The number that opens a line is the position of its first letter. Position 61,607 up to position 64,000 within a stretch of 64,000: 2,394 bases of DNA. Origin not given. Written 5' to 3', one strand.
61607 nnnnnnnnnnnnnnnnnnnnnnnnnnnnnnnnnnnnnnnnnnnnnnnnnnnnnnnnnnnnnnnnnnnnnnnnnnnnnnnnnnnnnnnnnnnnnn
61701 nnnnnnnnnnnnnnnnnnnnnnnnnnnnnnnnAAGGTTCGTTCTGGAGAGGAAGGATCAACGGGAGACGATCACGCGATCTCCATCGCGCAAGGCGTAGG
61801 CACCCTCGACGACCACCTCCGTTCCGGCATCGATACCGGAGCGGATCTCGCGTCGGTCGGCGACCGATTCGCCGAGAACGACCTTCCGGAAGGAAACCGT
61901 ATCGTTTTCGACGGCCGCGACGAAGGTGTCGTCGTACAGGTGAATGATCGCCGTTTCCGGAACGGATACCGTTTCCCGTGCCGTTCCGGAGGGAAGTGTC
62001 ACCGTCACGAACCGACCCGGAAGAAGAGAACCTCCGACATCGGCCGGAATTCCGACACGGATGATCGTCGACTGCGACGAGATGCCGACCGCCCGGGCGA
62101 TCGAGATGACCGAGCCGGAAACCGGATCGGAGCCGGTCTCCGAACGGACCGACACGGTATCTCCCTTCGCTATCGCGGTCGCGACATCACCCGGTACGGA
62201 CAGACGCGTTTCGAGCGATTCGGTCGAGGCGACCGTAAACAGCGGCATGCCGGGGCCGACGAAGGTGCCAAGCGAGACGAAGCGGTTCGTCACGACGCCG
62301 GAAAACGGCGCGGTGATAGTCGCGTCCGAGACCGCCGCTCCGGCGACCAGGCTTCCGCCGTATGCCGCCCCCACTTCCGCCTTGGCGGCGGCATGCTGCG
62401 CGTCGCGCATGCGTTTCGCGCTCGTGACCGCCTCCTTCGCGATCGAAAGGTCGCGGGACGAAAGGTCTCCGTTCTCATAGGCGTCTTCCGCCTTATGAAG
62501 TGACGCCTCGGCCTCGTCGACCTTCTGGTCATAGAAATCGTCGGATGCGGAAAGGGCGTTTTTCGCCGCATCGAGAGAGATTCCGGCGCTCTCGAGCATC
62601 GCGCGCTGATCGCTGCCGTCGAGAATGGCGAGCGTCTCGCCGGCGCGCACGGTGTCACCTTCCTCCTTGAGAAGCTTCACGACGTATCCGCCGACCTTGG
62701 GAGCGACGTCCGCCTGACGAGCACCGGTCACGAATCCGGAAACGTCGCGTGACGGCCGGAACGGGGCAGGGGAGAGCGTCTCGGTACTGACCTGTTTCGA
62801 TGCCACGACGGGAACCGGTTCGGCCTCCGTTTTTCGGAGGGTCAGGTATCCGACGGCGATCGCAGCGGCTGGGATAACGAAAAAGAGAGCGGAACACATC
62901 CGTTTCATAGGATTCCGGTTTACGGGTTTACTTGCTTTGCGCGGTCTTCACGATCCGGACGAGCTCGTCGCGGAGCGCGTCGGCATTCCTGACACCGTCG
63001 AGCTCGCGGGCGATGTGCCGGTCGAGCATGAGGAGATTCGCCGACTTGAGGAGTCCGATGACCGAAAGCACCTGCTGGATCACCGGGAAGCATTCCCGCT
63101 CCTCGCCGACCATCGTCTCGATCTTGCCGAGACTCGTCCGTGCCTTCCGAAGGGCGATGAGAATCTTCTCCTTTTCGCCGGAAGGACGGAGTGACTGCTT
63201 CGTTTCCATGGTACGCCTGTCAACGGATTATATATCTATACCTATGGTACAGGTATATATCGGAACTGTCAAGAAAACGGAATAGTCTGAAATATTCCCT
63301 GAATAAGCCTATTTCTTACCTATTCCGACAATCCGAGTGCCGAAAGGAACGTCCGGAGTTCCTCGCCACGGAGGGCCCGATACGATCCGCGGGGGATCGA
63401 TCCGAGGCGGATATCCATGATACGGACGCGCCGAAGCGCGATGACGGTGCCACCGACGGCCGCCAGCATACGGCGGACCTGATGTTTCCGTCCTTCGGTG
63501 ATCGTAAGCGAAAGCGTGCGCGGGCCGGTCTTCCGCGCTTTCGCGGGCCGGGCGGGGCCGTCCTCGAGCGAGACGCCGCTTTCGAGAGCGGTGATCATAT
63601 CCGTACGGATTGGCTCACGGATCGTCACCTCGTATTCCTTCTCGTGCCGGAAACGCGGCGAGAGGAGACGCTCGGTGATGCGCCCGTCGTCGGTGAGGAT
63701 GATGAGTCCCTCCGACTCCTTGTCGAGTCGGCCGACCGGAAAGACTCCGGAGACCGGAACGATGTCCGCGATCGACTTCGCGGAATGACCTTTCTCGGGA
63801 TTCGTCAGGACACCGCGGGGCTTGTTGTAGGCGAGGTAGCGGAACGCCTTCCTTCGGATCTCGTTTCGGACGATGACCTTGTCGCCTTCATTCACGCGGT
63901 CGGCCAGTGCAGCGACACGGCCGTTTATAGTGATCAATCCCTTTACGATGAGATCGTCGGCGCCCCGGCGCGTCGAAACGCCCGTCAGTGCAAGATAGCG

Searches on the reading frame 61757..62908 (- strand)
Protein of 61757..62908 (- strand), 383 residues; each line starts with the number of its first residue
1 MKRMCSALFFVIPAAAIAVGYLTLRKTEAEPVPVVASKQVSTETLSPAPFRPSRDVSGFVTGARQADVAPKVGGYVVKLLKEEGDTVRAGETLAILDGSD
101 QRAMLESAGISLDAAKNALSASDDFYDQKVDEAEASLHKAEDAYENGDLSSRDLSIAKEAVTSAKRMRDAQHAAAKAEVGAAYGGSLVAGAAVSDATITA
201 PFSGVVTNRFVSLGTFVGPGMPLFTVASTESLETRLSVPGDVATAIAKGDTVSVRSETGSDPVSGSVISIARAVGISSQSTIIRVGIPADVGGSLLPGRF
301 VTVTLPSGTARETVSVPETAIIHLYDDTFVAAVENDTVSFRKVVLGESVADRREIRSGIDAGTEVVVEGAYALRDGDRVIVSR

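Call 95: search_protein_families(library=pfam, proteins=[window:61757-62908:-], max_evalue=0.001)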
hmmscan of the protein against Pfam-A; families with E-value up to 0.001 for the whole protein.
window:61757-62908:- (383 aa): 4 families
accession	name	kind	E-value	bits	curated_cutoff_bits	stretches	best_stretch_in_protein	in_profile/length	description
PF16576.10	HlyD_D23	-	8.9e-15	55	30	1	64-301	18-214/214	Barrel-sandwich domain of CusB or HlyD membrane-fusion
PF13437.12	HlyD_3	-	3.6e-14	53.8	22.2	1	197-298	1-106/106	HlyD family secretion protein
PF13533.13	Biotin_lipoyl_2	-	1e-05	25.7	29.8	0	68-97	3-32/32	Biotin-lipoyl like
PF00364.28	Biotin_lipoyl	-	2e-05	24.7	22.1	0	70-96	47-73/73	Biotin-requiring enzyme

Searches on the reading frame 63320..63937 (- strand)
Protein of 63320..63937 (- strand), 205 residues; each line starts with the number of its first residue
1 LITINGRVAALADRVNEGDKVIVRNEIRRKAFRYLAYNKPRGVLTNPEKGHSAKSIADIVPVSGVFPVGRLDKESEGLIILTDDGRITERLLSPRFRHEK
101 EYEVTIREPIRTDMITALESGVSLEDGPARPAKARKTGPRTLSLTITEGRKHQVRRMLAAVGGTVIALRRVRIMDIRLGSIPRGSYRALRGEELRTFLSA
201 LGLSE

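Call 95: search_protein_families(library=pfam, proteins=[window:63320-63937:-], max_evalue=0.001)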
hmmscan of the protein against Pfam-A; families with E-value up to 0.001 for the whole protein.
window:63320-63937:- (205 aa): 1 family
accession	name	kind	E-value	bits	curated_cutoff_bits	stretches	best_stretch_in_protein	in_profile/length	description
PF00849.27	PseudoU_synth_2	-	7.3e-19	68.9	26.8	1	34-160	2-152/152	RNA pseudouridylate synthase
